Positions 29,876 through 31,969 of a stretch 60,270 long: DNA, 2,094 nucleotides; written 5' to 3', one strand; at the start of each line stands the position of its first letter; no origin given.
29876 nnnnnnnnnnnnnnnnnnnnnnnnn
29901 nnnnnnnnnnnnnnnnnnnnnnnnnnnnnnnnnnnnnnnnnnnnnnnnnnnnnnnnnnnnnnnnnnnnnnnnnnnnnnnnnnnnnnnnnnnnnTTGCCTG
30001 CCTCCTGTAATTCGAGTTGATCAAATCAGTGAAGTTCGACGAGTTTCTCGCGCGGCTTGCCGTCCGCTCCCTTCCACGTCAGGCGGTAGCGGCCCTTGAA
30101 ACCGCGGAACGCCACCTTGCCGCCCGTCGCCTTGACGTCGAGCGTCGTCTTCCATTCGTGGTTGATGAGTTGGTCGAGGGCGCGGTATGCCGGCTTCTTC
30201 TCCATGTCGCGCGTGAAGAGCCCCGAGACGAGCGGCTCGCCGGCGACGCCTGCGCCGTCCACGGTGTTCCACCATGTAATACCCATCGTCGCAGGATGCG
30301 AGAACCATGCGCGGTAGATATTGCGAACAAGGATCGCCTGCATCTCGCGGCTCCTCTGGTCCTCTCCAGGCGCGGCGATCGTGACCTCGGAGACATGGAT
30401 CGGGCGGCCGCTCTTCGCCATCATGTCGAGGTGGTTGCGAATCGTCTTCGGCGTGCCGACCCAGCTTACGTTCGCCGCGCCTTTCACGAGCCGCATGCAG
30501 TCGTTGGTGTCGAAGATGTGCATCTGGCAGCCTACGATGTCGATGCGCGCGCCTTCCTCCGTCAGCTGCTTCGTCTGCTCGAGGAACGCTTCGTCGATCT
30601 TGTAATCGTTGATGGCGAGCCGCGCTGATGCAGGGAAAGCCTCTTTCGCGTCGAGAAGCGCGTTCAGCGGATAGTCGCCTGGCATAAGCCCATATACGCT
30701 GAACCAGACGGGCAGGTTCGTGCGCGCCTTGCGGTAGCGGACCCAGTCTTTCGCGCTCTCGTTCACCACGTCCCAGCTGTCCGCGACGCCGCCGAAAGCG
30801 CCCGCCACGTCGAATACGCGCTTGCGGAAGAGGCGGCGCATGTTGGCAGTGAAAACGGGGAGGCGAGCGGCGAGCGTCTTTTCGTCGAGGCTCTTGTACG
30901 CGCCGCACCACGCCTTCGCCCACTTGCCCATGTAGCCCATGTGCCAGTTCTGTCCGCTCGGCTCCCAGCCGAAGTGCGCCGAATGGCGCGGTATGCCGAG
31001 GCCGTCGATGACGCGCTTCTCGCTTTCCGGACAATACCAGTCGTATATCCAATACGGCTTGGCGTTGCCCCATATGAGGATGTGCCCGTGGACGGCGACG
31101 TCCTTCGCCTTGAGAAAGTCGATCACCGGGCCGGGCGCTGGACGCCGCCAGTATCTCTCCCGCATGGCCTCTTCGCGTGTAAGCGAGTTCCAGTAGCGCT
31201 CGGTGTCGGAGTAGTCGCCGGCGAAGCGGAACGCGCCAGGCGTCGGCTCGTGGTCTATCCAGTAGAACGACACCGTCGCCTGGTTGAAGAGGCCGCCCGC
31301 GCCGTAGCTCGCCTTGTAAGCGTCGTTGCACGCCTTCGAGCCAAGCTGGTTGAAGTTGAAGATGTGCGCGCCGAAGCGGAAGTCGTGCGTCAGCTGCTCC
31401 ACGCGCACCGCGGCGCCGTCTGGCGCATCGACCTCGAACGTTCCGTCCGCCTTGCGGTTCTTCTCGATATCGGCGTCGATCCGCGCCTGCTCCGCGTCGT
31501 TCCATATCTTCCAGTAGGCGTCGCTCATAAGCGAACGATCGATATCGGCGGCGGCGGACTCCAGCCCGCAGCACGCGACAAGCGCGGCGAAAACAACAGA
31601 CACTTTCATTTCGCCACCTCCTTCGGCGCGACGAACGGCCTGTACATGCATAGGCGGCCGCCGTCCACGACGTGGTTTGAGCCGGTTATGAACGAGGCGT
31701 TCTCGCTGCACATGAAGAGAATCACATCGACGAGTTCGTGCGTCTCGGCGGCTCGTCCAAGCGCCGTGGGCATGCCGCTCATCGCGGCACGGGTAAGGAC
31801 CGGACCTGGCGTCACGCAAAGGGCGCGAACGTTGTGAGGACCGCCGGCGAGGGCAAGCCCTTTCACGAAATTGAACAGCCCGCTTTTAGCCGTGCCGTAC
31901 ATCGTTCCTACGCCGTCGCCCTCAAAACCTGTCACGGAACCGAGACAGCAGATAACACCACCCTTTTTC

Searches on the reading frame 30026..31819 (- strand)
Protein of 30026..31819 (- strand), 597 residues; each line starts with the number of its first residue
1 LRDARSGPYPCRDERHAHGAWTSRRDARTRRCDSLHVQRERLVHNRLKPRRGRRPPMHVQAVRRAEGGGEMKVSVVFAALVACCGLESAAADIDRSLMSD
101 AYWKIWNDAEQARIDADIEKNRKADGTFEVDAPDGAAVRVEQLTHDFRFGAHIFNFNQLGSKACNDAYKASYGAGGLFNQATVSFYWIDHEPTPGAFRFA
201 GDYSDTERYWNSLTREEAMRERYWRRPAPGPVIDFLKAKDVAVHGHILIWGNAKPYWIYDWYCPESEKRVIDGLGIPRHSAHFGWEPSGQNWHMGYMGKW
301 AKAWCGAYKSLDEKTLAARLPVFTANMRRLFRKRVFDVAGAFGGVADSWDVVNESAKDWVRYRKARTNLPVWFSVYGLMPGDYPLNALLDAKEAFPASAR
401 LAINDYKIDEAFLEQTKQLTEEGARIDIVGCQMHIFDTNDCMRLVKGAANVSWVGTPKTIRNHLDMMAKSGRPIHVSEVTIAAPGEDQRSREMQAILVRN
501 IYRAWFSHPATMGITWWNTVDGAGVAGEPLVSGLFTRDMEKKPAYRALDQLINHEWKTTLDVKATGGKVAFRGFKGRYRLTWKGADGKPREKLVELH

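Call 12: search_protein_families(library=pfam, proteins=[window:30026-31819:-], max_evalue=0.001)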
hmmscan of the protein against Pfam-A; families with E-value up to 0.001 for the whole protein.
window:30026-31819:- (597 aa): 1 family
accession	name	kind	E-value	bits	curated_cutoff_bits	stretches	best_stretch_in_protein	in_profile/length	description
PF00331.26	Glyco_hydro_10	-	1.4e-29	103.7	22.1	1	326-548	100-308/311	Glycosyl hydrolase family 10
